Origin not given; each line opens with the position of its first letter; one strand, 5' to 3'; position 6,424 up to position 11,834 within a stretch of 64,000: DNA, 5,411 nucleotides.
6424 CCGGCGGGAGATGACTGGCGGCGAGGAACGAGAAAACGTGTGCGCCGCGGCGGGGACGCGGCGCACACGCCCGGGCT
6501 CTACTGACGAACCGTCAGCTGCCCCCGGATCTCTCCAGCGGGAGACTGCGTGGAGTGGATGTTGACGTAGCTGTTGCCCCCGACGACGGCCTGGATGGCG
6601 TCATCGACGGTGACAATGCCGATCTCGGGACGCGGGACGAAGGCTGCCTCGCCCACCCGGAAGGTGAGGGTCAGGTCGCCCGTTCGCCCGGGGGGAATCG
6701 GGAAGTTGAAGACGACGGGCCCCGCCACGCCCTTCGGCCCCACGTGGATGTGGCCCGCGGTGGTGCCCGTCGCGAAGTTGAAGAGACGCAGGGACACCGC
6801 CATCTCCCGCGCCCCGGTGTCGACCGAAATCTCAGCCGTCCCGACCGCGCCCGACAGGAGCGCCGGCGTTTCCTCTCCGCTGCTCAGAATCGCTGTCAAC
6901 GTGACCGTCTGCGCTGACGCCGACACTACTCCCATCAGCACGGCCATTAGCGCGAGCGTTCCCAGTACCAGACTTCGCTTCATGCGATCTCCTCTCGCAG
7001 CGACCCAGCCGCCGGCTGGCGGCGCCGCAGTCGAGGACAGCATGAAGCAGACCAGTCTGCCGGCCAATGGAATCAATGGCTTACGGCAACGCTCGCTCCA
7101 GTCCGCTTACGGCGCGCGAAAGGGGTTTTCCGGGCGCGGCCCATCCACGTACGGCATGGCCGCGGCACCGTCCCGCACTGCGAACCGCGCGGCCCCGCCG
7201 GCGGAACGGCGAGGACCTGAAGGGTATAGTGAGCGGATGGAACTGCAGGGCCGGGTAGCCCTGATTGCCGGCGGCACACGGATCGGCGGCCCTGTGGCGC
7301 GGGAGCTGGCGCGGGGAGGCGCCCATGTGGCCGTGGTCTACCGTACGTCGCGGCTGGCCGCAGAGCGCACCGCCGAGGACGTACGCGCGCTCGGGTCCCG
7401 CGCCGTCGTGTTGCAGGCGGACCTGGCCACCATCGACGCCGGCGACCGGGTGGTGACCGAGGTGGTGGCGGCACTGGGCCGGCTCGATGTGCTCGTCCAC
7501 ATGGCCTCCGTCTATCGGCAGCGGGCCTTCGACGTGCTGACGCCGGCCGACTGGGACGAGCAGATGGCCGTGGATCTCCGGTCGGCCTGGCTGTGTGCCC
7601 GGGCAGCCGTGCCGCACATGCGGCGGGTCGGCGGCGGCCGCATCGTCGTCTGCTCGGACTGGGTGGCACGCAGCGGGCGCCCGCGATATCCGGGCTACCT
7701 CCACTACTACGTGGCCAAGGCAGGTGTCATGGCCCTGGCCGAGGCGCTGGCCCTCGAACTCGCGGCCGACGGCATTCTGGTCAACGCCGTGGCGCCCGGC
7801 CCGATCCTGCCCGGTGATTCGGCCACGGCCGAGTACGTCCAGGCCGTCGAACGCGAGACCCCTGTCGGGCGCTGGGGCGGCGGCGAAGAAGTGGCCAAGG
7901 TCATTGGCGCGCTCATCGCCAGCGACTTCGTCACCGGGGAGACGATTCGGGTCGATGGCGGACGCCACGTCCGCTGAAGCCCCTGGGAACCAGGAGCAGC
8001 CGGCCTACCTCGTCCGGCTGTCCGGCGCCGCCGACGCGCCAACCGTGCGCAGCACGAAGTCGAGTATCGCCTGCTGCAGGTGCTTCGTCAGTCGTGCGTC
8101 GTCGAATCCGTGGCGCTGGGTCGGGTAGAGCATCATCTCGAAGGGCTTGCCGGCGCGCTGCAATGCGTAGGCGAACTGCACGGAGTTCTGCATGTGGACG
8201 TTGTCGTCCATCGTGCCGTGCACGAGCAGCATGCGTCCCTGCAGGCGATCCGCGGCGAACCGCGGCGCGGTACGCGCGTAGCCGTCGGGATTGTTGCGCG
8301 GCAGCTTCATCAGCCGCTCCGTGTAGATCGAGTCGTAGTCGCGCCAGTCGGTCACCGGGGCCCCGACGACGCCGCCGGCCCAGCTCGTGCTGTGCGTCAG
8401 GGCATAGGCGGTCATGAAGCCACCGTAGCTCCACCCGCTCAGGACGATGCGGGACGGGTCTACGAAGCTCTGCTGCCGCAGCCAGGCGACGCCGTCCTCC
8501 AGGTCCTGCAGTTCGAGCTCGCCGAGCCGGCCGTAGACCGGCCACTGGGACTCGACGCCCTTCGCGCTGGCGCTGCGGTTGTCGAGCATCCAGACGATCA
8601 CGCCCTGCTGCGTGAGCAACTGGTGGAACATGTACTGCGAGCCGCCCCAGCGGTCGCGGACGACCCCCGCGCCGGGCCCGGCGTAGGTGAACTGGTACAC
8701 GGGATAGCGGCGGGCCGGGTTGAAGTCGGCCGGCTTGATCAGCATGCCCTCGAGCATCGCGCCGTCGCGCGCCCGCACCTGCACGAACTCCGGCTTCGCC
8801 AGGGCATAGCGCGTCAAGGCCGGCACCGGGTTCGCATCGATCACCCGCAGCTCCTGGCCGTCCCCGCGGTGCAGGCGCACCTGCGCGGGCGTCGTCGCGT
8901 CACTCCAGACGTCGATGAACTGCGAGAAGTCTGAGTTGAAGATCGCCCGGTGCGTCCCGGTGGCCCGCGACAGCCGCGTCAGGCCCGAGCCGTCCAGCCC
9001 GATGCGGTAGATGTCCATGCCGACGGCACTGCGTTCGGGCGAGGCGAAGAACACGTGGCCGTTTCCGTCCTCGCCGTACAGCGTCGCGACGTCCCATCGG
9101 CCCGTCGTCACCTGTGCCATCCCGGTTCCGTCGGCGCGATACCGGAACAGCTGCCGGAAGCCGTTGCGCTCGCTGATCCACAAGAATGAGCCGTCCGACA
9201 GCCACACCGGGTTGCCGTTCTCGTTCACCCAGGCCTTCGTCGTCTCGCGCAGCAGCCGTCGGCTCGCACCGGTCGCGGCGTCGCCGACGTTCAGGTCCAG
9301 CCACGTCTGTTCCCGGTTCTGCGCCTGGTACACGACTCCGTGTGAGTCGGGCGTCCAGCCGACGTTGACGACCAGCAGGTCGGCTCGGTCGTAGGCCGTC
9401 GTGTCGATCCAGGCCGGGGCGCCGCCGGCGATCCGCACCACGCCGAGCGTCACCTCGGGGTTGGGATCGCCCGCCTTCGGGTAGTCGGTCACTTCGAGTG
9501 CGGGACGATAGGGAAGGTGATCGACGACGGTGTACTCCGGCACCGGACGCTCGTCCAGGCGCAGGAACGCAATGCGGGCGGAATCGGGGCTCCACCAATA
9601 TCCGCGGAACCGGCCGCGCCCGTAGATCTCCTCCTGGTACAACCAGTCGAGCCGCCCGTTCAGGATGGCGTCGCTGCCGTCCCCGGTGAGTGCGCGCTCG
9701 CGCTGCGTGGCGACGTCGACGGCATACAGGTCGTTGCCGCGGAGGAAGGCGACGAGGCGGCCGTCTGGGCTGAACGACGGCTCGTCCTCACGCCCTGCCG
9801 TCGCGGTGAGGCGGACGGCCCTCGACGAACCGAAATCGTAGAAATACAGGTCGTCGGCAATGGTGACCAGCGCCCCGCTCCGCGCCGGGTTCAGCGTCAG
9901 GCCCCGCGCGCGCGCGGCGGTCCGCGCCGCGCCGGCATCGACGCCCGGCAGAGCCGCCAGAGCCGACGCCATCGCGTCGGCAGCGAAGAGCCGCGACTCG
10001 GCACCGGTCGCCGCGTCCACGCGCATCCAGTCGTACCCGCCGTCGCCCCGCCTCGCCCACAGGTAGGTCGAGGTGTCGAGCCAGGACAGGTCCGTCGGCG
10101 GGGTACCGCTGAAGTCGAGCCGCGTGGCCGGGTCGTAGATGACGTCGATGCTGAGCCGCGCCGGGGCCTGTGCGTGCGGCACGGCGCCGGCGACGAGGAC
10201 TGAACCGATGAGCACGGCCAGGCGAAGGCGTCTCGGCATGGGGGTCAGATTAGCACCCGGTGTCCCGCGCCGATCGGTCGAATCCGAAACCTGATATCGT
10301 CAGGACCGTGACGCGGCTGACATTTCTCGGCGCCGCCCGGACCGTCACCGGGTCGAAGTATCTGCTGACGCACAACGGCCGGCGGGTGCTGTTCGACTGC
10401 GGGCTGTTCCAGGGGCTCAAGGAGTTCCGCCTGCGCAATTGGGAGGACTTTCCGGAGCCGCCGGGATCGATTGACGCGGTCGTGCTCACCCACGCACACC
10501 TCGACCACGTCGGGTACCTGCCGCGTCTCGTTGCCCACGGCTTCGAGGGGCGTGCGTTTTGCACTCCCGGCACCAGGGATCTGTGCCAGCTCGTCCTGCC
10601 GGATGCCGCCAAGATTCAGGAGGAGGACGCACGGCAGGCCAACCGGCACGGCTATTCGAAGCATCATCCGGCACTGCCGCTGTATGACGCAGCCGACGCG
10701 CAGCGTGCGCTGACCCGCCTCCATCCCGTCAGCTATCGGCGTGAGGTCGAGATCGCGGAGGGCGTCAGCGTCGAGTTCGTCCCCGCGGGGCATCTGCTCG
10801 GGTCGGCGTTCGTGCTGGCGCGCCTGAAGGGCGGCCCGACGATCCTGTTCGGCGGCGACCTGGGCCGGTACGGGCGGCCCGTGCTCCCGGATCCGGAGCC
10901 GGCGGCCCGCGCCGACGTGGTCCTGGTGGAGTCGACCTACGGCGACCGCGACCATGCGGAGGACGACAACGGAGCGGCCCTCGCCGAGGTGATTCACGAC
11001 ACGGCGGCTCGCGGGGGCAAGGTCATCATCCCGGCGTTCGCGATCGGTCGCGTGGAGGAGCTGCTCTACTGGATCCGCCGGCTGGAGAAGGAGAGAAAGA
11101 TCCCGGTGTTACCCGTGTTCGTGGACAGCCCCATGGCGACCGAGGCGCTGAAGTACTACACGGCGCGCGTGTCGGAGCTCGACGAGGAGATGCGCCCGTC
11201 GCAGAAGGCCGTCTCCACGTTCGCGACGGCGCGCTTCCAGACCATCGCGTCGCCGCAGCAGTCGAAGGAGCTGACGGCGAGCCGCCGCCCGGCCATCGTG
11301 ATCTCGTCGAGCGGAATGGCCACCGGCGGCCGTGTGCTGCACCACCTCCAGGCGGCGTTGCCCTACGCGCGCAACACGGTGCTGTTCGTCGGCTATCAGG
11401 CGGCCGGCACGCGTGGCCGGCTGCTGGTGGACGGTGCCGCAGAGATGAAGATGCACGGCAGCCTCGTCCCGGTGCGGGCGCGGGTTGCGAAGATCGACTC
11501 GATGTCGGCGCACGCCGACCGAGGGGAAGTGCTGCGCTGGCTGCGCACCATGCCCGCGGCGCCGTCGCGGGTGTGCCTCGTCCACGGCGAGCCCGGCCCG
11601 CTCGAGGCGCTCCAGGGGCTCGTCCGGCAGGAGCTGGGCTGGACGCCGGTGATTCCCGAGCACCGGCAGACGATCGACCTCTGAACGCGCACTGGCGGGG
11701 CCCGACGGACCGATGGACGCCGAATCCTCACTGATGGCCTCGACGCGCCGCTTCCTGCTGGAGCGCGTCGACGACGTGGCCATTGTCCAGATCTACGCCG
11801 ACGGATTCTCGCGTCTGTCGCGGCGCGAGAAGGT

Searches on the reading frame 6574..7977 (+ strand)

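Call 9: search_protein_families(library=pfam, proteins=[window:6574-7977:+], max_evalue=0.00001)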
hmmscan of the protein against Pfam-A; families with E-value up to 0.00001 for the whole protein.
window:6574-7977:+ (467 aa): 3 families
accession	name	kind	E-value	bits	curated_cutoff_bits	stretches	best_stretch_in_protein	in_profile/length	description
PF13561.12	adh_short_C2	-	3.2e-45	155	27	1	237-465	8-236/236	Enoyl-(Acyl carrier protein) reductase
PF00106.31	adh_short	-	5.6e-35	121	26.6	1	228-412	2-183/195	short chain dehydrogenase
PF08659.16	KR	-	1.9e-09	38.2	22.6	1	229-343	3-121/180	KR domain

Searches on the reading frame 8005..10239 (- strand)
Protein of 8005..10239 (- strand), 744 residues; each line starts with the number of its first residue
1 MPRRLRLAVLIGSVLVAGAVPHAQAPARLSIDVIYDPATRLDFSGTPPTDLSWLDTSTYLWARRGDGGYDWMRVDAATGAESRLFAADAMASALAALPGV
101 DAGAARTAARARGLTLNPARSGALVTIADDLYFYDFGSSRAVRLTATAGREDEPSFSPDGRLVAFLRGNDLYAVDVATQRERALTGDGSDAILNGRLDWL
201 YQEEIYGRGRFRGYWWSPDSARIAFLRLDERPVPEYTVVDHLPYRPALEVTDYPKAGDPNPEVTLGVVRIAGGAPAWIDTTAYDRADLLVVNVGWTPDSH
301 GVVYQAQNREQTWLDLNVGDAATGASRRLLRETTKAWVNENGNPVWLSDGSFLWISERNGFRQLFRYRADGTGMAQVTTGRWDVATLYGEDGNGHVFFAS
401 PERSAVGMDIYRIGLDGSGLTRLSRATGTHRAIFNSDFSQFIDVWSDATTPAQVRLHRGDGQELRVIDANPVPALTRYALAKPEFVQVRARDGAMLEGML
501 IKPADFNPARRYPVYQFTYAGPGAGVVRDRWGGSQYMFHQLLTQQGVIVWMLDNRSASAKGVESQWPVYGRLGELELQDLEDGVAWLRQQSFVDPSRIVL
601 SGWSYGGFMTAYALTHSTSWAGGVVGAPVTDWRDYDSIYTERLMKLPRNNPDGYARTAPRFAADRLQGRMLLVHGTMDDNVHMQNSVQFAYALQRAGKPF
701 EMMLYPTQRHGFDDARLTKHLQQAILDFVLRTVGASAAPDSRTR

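Call 9: search_protein_families(library=pfam, proteins=[window:8005-10239:-], max_evalue=0.00001)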
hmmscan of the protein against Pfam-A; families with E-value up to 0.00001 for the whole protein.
window:8005-10239:- (744 aa): 3 families
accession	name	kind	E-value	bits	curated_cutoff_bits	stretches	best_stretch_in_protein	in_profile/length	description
PF00930.27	DPPIV_N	-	2.5e-77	260.4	22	1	128-451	22-353/354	Dipeptidyl peptidase IV (DPP IV) N-terminal region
PF00326.27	Peptidase_S9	-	4.6e-47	160.7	22.6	1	540-734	8-211/213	Prolyl oligopeptidase family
PF07676.18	PD40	-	4.1e-11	43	20.9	0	142-167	2-27/38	WD40-like Beta Propeller Repeat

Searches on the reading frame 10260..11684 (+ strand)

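Call 9: search_protein_families(library=pfam, proteins=[window:10260-11684:+], max_evalue=0.00001)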
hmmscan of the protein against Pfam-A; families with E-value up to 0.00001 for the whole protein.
window:10260-11684:+ (474 aa): 5 families
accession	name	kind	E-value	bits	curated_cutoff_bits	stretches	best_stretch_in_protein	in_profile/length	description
PF10996.14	Beta-Casp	-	5.6e-33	114.5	27.7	1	266-388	2-119/120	Beta-Casp domain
PF07521.17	RMMBL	-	3.1e-18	65.9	21.6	1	403-466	2-63/63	Zn-dependent metallo-hydrolase RNA specificity domain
PF12706.13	Lactamase_B_2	-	4.7e-14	52.9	27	1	41-282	1-197/200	Beta-lactamase superfamily domain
PF00753.33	Lactamase_B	-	5.8e-12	46.4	22.7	1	34-219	9-170/196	Metallo-beta-lactamase superfamily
PF16661.11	Lactamase_B_6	-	3.4e-06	27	27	1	35-184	1-146/193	Metallo-beta-lactamase superfamily domain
